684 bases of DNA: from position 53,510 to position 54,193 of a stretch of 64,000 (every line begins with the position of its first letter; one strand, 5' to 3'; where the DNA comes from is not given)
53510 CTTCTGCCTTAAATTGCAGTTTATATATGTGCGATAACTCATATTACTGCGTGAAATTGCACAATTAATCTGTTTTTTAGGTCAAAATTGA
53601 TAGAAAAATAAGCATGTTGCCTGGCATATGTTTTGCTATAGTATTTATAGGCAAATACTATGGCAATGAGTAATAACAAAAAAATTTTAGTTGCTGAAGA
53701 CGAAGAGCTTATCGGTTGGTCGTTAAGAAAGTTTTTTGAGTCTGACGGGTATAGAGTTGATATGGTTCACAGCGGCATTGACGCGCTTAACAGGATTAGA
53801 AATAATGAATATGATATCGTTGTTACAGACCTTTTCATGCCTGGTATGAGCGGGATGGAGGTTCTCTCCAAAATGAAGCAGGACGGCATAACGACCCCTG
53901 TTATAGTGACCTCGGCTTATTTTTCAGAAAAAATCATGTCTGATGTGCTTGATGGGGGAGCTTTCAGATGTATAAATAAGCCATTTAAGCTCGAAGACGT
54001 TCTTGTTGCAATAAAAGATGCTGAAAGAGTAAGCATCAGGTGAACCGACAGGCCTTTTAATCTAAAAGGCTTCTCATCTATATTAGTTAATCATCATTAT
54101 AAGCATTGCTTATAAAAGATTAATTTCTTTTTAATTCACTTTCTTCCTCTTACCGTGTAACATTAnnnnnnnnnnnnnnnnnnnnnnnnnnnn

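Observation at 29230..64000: ~35 kb extracellular electron transfer island: about 115 heme-c motifs, one strand, AT-rich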

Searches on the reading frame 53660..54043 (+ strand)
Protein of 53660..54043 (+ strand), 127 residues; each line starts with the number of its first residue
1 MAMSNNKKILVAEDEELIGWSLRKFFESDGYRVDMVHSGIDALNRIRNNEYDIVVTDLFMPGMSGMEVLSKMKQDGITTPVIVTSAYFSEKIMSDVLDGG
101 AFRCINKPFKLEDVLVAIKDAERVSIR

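Call 5: search_protein_families(library=pfam, proteins=[window:53660-54043:+], max_evalue=0.01)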
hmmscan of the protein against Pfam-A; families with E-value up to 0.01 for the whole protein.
window:53660-54043:+ (127 aa): 1 family
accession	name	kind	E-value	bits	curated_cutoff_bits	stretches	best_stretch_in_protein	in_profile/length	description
PF00072.30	Response_reg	-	5.4e-26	91.4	30.2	1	9-118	1-110/111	Response regulator receiver domain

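Call 20: find_encoding_contigs(protein=window:53660-54043:+, flank=10000, max_places=6)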
Protein window:53660-54043:+ (127 aa): no gene with exactly this product is on record in the collection.

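Call 104: search_protein_families(library=ncbifam, proteins=[window:53660-54043:+], max_evalue=0.001)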
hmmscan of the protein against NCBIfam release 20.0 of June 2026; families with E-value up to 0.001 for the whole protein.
window:53660-54043:+ (127 aa): 94 families (the best 25 are shown)
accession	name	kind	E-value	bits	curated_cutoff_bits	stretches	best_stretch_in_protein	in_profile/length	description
NF008469.0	PRK11361.1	equivalog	1.8e-18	66.5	714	1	3-121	1-119/461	acetoacetate metabolism transcriptional regulator AtoC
NF052313.1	T9SS_RR_PorX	equivalog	1.1e-17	64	300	1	8-120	2-114/513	T9SS response regulator signal transducer PorX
NF041734.1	resp_reg_RppA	equivalog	1.3e-17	63.9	250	1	8-123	2-119/229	two-component system response regulator RppA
TIGR01818.1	ntrC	equivalog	1.3e-17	63.8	558.6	1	9-121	1-113/463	nitrogen regulation protein NR(I)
NF051850.1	RespRegRprY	equivalog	1.9e-17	63.4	370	1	3-119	1-117/234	response regulator transcription factor RprY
NF006900.1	PRK09390.1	equivalog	2.2e-17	63.2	255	1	3-121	1-119/203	response regulator FixJ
NF053854.1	RespRegPhoBBctds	equivalog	3.6e-17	62.5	270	1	9-119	1-112/225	two-component system response regulator PhoB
NF007969.0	PRK10693.1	equivalog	1.4e-16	60.4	329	1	6-108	7-109/337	two-component system response regulator RssB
NF008099.0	PRK10841.1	equivalog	1.5e-16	59.4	920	1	5-114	823-932/949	two-component system sensor histidine kinase RcsC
NF046020.1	HisKinCckABruc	equivalog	1.7e-16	59.3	1000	1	4-120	747-865/868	cell cycle histidine kinase CckA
NF012023.0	PRK15479.1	equivalog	3.1e-16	59.6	337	1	9-118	3-112/224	transcriptional regulator TctD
TIGR01387.1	cztR_silR_copR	subfamily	6.2e-16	58.7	279.2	1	9-122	1-114/218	heavy metal response regulator transcription factor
NF046022.1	RespRegCpdRBruc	equivalog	8.1e-16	58.1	180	1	8-118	3-113/120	cell cycle two-component system response regulator CpdR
NF045991.1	RespRegCtrARhodob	equivalog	8.9e-16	58.3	350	1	8-121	2-115/224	response regulator transcription factor CtrA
NF007928.2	PRK10643.1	equivalog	1.4e-15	57.6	330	1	8-119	2-113/216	two-component system response regulator PmrA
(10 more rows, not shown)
